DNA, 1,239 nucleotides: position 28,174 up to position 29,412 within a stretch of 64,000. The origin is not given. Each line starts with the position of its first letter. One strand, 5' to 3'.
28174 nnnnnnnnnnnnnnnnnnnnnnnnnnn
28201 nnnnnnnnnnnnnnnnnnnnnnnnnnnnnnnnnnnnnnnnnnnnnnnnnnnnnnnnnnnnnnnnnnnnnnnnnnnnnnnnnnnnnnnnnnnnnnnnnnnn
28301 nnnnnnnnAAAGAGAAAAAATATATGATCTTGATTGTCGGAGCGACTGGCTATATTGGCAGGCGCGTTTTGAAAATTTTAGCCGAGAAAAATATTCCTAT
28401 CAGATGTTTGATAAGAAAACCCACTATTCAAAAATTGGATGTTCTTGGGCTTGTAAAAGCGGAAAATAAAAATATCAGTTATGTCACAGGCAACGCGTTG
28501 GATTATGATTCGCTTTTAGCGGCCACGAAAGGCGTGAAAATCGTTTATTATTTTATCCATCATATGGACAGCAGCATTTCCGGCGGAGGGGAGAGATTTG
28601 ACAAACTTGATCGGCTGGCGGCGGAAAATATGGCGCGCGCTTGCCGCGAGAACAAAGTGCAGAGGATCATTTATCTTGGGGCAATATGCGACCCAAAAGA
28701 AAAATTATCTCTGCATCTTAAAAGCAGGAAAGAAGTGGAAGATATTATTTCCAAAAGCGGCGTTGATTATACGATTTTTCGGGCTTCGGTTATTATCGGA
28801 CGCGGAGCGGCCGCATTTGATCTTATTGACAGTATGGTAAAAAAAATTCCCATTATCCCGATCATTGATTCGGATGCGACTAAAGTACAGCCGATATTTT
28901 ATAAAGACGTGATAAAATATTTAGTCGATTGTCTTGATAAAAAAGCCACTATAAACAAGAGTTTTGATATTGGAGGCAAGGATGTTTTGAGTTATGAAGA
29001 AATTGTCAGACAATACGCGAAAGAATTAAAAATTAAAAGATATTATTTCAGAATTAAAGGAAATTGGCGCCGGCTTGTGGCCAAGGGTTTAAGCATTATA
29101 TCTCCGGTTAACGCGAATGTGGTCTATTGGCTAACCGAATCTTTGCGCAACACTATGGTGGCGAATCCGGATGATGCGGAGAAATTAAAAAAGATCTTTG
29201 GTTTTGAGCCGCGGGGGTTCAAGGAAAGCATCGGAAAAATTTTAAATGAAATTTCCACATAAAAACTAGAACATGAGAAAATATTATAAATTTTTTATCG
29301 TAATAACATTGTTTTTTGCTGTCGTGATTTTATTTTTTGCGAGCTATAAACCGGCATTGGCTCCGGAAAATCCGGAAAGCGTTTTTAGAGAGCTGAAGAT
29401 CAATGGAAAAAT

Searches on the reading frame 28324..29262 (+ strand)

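Call 8: search_protein_families(library=pfam, proteins=[window:28324-29262:+], max_evalue=0.01)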
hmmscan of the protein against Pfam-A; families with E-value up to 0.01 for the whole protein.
window:28324-29262:+ (312 aa): 6 families
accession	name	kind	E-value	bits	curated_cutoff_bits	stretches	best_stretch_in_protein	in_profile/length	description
PF13460.12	NAD_binding_10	-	5.8e-18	65.9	27.2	1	6-156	1-145/184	NAD(P)H-binding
PF05368.20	NmrA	-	3.1e-16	60.3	27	1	2-238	5-237/298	NmrA-like family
PF01370.27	Epimerase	-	1.8e-10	41.1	20.9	1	2-120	1-115/240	NAD dependent epimerase/dehydratase family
PF01073.25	3Beta_HSD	-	5.3e-06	26.1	22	1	3-118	1-114/280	3-beta hydroxysteroid dehydrogenase/isomerase family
PF04321.23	RmlD_sub_bind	-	9.2e-05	22.1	27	0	2-310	3-285/287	RmlD substrate binding domain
PF01118.30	Semialdhyde_dh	-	0.0073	17.1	26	0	2-26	2-25/121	Semialdehyde dehydrogenase, NAD binding domain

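Call 9: search_protein_families(library=ncbifam, proteins=[window:28324-29262:+], max_evalue=0.01)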
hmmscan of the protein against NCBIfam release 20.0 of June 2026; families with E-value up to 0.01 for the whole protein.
window:28324-29262:+ (312 aa): 15 families
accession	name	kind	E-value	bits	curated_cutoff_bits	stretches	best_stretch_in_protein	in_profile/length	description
TIGR03466.1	HpnA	hypoth_equivalog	6.8e-09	35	367.65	1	2-120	3-113/327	hopanoid-associated sugar epimerase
TIGR04130.1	FnlA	equivalog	8e-07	28.3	730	1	2-119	7-123/337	UDP-N-acetylglucosamine 4,6-dehydratase/5-epimerase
TIGR04180.1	EDH_00030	hypoth_equivalog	2.1e-06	27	475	1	2-116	1-117/297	NAD-dependent 4,6-dehydratase LegB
NF042422.1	oxyalk_red_OleD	equivalog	1.3e-05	24.7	580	1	2-118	3-108/329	2-alkyl-3-oxoalkanoate reductase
NF042423.1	oxyalk_red_Shew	equivalog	1.4e-05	24.4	580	1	2-118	11-116/331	2-alkyl-3-oxoalkanoate reductase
NF005539.0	PRK07201.1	equivalog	5e-05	22.2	549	1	3-57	4-59/657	SDR family oxidoreductase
NF052578.1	StrlDmthSdmBMthl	equivalog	0.00043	20.1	600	1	3-118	4-111/328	sterol demethylase protein SdmB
TIGR01746.1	Thioester-redct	subfamily_domain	0.00089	18.6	213.35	1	2-33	2-35/371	thioester reductase domain-containing protein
NF011456.0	PRK14874.1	equivalog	0.002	17.2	223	1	2-28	7-33/346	aspartate-semialdehyde dehydrogenase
NF047837.1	UDPAcbARedWbcJ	equivalog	0.002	17.1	500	0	136-228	112-208/372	UDP-2-acetamido-2,6-beta-L-arabino-hexul-4-ose reductase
TIGR01296.1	asd_B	equivalog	0.003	16.7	324.2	1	2-29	2-29/339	aspartate-semialdehyde dehydrogenase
NF043036.1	ErythonDh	equivalog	0.004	16.4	325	0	2-109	3-113/321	D-erythronate dehydrogenase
NF058621.1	DiazavRedAvaA7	equivalog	0.0041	16.8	400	1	2-115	3-109/304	3-diazoavenalumate denitrifying reductase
TIGR03649.1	ergot_EASG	subfamily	0.0046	16.5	256.4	0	2-301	2-278/287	ergot alkaloid biosynthesis protein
NF004520.0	PRK05865.1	equivalog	0.0058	14.5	1509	1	93-209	76-176/854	sugar epimerase family protein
